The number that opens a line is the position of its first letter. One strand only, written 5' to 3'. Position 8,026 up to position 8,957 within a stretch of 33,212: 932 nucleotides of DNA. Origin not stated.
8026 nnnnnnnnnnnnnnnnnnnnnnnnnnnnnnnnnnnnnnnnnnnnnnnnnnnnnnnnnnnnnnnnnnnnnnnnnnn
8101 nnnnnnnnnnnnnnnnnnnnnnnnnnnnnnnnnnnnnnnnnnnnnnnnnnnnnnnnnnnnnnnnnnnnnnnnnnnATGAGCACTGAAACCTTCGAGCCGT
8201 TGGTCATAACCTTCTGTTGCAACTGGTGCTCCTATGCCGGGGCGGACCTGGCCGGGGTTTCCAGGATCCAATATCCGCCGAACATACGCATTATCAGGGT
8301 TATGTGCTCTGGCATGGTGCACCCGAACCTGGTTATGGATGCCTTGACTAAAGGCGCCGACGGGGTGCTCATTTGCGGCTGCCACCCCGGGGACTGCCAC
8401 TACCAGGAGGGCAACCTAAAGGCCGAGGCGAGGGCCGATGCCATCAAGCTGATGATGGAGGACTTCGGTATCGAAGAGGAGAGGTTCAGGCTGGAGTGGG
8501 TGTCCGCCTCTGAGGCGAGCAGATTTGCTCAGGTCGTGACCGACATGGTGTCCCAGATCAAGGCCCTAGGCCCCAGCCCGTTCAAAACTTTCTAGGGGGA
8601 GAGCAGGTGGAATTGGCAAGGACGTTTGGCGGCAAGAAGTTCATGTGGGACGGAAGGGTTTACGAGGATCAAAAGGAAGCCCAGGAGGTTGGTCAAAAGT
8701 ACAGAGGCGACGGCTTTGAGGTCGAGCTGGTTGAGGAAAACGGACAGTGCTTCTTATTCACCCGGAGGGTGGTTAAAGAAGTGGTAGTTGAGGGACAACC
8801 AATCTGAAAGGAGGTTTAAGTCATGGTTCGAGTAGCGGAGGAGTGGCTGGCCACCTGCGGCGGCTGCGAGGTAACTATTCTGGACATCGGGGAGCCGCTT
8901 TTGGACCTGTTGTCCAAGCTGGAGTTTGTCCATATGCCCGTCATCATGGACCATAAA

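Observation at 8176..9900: Hydrogenase module without a catalytic subunit: mvhD and mvhG intact, mvhA cut after codon 20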

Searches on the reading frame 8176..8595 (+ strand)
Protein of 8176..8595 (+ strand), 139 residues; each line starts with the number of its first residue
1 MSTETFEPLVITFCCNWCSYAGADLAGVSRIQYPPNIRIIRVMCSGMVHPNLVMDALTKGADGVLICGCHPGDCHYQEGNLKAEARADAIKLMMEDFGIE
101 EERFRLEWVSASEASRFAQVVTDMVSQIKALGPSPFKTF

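Call 6: search_protein_families(library=pfam, proteins=[window:8176-8595:+], max_evalue=0.01)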
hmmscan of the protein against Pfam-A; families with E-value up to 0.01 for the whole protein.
window:8176-8595:+ (139 aa): 1 family
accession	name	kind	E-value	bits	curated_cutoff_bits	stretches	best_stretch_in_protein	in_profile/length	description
PF02662.21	FlpD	-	7.4e-56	187.9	22.3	1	10-132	1-123/123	Methyl-viologen-reducing hydrogenase, delta subunit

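Call 36: find_encoding_contigs(protein=window:8176-8595:+, flank=10000, max_places=10)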
Protein window:8176-8595:+ (139 aa): 4 contigs read that carry it; 4 places shown.
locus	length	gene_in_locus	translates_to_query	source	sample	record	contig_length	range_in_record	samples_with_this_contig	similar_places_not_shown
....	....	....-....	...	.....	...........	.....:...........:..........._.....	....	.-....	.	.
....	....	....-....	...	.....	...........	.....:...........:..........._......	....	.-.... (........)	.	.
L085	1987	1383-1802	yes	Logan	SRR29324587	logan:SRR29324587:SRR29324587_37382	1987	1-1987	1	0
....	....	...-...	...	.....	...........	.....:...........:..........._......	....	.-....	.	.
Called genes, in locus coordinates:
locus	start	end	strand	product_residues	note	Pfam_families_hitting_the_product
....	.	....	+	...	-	?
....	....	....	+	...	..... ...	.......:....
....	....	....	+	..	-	-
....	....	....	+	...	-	?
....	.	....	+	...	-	?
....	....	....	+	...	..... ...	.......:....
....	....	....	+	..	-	-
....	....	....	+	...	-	?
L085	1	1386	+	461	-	?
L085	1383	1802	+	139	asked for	PF02662:FlpD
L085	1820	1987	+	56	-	?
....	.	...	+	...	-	?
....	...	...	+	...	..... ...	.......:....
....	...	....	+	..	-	-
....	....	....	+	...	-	?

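Call 55: search_solved_structures(query=window:8176-8595:+, max_evalue=0.00001)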
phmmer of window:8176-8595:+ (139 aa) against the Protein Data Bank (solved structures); distinct sequences matched with E-value up to 0.00001: 6.
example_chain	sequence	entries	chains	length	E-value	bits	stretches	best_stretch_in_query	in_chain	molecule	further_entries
8rvu_F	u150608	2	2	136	2.3e-50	173.5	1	5-133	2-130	Methyl viologen-reducing hydrogenase, subunit D-related protein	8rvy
5odc_D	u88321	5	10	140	8.5e-50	171.7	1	6-137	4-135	Methyl-viologen reducing hydrogenase subunit D | Methyl-viologen reducing hydrogenase, subunit D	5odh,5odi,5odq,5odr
8rvv_F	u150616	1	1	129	8.6e-50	171.7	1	6-133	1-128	Methyl viologen-reducing hydrogenase, subunit D-related protein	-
9sw2_D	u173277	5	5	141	2.9e-49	170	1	10-137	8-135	F420-non-reducing hydrogenase iron-sulfur subunit D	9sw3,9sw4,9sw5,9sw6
7bkb_F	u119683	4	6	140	7.8e-48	165.4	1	5-139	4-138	F420-non-reducing hydrogenase subunit D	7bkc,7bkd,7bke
9sfi_K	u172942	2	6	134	4.3e-31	111.1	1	7-137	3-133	F420-non-reducing hydrogenase subunit delta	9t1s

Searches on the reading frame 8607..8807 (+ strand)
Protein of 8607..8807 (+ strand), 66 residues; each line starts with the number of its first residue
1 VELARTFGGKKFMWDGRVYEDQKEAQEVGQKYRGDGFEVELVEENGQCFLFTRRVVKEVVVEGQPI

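Call 6: search_protein_families(library=pfam, proteins=[window:8607-8807:+], max_evalue=0.01)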
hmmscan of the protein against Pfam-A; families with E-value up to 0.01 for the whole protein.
window:8607-8807:+ (66 aa): 0 families

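Call 60: search_protein_families(library=pfam, max_evalue=1, proteins=[window:8607-8804:+])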
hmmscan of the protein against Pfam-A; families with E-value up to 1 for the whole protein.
seq(66 aa): 1 family
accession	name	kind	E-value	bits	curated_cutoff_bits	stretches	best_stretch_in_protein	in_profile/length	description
PF01282.25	Ribosomal_S24e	-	0.082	13.5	24.5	1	3-33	53-83/95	Ribosomal protein S24e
